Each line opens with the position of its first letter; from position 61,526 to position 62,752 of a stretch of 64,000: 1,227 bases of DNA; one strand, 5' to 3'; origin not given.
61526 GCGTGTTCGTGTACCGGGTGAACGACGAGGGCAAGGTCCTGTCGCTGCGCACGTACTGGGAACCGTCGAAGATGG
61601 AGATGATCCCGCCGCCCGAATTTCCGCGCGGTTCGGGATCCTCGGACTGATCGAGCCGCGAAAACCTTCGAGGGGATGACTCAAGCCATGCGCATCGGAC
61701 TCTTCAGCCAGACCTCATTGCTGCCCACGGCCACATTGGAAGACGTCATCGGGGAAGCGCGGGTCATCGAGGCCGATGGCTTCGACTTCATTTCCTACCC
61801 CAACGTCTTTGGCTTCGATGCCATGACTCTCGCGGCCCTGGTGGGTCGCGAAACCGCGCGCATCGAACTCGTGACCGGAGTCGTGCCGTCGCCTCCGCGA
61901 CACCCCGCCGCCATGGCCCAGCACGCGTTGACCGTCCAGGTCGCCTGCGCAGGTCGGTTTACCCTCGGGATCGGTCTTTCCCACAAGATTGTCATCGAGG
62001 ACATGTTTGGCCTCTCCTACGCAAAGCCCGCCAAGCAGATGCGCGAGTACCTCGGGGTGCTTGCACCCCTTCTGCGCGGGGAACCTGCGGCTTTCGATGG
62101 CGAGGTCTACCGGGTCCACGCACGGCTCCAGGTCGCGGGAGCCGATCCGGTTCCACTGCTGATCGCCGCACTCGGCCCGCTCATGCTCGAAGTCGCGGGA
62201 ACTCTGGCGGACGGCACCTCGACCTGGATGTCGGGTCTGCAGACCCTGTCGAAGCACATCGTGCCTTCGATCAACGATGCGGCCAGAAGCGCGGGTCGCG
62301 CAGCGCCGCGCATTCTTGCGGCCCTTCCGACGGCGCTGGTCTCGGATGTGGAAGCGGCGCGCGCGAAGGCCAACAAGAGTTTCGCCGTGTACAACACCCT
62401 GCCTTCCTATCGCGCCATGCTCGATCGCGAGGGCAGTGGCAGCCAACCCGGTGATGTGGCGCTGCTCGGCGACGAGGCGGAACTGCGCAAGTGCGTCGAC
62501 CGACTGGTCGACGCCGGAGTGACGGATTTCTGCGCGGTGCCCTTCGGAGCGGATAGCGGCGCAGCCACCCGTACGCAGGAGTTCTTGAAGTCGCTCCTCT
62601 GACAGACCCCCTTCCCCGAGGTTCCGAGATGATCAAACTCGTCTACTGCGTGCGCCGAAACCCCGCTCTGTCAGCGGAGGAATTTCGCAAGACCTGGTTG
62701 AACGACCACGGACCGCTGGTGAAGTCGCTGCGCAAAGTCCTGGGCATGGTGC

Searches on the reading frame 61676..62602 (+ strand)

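Call 46: search_protein_families(library=pfam, proteins=[window:61676-62602:+])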
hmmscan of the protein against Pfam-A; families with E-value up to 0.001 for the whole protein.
window:61676-62602:+ (308 aa): 1 family
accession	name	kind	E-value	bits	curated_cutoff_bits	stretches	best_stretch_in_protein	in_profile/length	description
PF00296.26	Bac_luciferase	-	6.8e-47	160.8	27.9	1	6-288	2-294/314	Luciferase-like monooxygenase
